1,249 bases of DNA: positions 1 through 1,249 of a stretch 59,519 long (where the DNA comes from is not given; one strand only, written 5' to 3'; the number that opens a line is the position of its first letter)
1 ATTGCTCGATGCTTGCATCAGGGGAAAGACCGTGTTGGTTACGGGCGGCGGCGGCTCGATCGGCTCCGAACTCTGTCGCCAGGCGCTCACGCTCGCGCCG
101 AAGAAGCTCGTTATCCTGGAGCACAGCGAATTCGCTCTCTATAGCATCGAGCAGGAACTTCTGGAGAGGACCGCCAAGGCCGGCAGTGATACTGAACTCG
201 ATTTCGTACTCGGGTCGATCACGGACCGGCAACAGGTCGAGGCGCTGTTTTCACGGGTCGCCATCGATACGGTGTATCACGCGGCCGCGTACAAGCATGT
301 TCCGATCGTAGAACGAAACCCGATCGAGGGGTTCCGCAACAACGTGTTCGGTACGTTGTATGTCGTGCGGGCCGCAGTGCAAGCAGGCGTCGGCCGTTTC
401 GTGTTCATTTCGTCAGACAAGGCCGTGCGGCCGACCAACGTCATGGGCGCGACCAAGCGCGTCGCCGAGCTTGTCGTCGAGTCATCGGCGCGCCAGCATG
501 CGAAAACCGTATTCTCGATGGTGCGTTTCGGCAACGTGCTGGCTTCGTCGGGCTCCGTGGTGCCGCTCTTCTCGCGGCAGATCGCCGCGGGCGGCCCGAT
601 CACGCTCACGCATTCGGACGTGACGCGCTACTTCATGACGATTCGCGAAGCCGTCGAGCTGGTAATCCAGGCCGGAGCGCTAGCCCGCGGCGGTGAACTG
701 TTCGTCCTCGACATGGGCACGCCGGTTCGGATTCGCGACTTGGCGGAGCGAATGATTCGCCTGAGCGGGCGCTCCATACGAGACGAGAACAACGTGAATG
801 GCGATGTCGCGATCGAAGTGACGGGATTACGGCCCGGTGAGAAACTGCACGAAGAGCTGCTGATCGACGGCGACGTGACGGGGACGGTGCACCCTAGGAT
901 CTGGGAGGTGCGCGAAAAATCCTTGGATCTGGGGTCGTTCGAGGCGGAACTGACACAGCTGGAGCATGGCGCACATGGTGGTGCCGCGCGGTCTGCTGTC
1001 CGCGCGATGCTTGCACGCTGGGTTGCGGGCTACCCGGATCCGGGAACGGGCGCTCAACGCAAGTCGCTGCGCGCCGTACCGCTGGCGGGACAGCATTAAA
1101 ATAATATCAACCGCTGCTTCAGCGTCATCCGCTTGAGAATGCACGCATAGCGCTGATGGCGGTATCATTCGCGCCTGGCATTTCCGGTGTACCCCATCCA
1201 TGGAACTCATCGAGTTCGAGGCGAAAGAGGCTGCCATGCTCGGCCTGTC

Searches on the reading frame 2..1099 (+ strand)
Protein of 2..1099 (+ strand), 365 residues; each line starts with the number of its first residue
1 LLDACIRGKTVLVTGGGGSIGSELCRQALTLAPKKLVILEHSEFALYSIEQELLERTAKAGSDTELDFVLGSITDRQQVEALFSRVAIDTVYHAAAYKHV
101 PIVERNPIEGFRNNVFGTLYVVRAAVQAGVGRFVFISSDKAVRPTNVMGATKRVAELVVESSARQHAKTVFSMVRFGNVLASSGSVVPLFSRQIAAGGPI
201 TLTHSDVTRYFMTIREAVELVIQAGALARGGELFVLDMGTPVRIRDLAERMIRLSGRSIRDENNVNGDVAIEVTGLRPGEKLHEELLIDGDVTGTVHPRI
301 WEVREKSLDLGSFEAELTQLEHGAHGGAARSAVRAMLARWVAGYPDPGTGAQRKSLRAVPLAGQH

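Call 71: search_protein_families(library=pfam, proteins=[window:2-1099:+])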
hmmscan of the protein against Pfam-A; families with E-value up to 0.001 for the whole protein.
window:2-1099:+ (365 aa): 10 families
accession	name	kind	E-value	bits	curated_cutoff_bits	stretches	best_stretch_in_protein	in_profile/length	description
PF02719.21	Polysacc_synt_2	-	1.1e-117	392.9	20.2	1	11-301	1-289/293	Polysaccharide biosynthesis protein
PF01370.27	Epimerase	-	8.3e-27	94.6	20.9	1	11-226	1-226/240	NAD dependent epimerase/dehydratase family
PF16363.11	GDP_Man_Dehyd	-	2.9e-20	73.4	27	1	12-263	1-274/332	GDP-mannose 4,6 dehydratase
PF04321.23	RmlD_sub_bind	-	5.6e-12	45.8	27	1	10-166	2-143/287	RmlD substrate binding domain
PF01073.25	3Beta_HSD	-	4.4e-11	42.8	22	1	12-146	1-124/280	3-beta hydroxysteroid dehydrogenase/isomerase family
PF00106.31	adh_short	-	8.9e-09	35.5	26.6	1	9-169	1-170/195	short chain dehydrogenase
PF05368.20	NmrA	-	6.9e-06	26.3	27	1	9-203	3-177/298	NmrA-like family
PF08659.16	KR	-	1.7e-05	25.3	22.6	1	10-138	2-136/180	KR domain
PF07993.18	NAD_binding_4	-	0.0002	21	20.1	0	13-143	1-141/258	Male sterility protein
PF13561.12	adh_short_C2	-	0.00023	21.3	27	1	44-168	23-163/236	Enoyl-(Acyl carrier protein) reductase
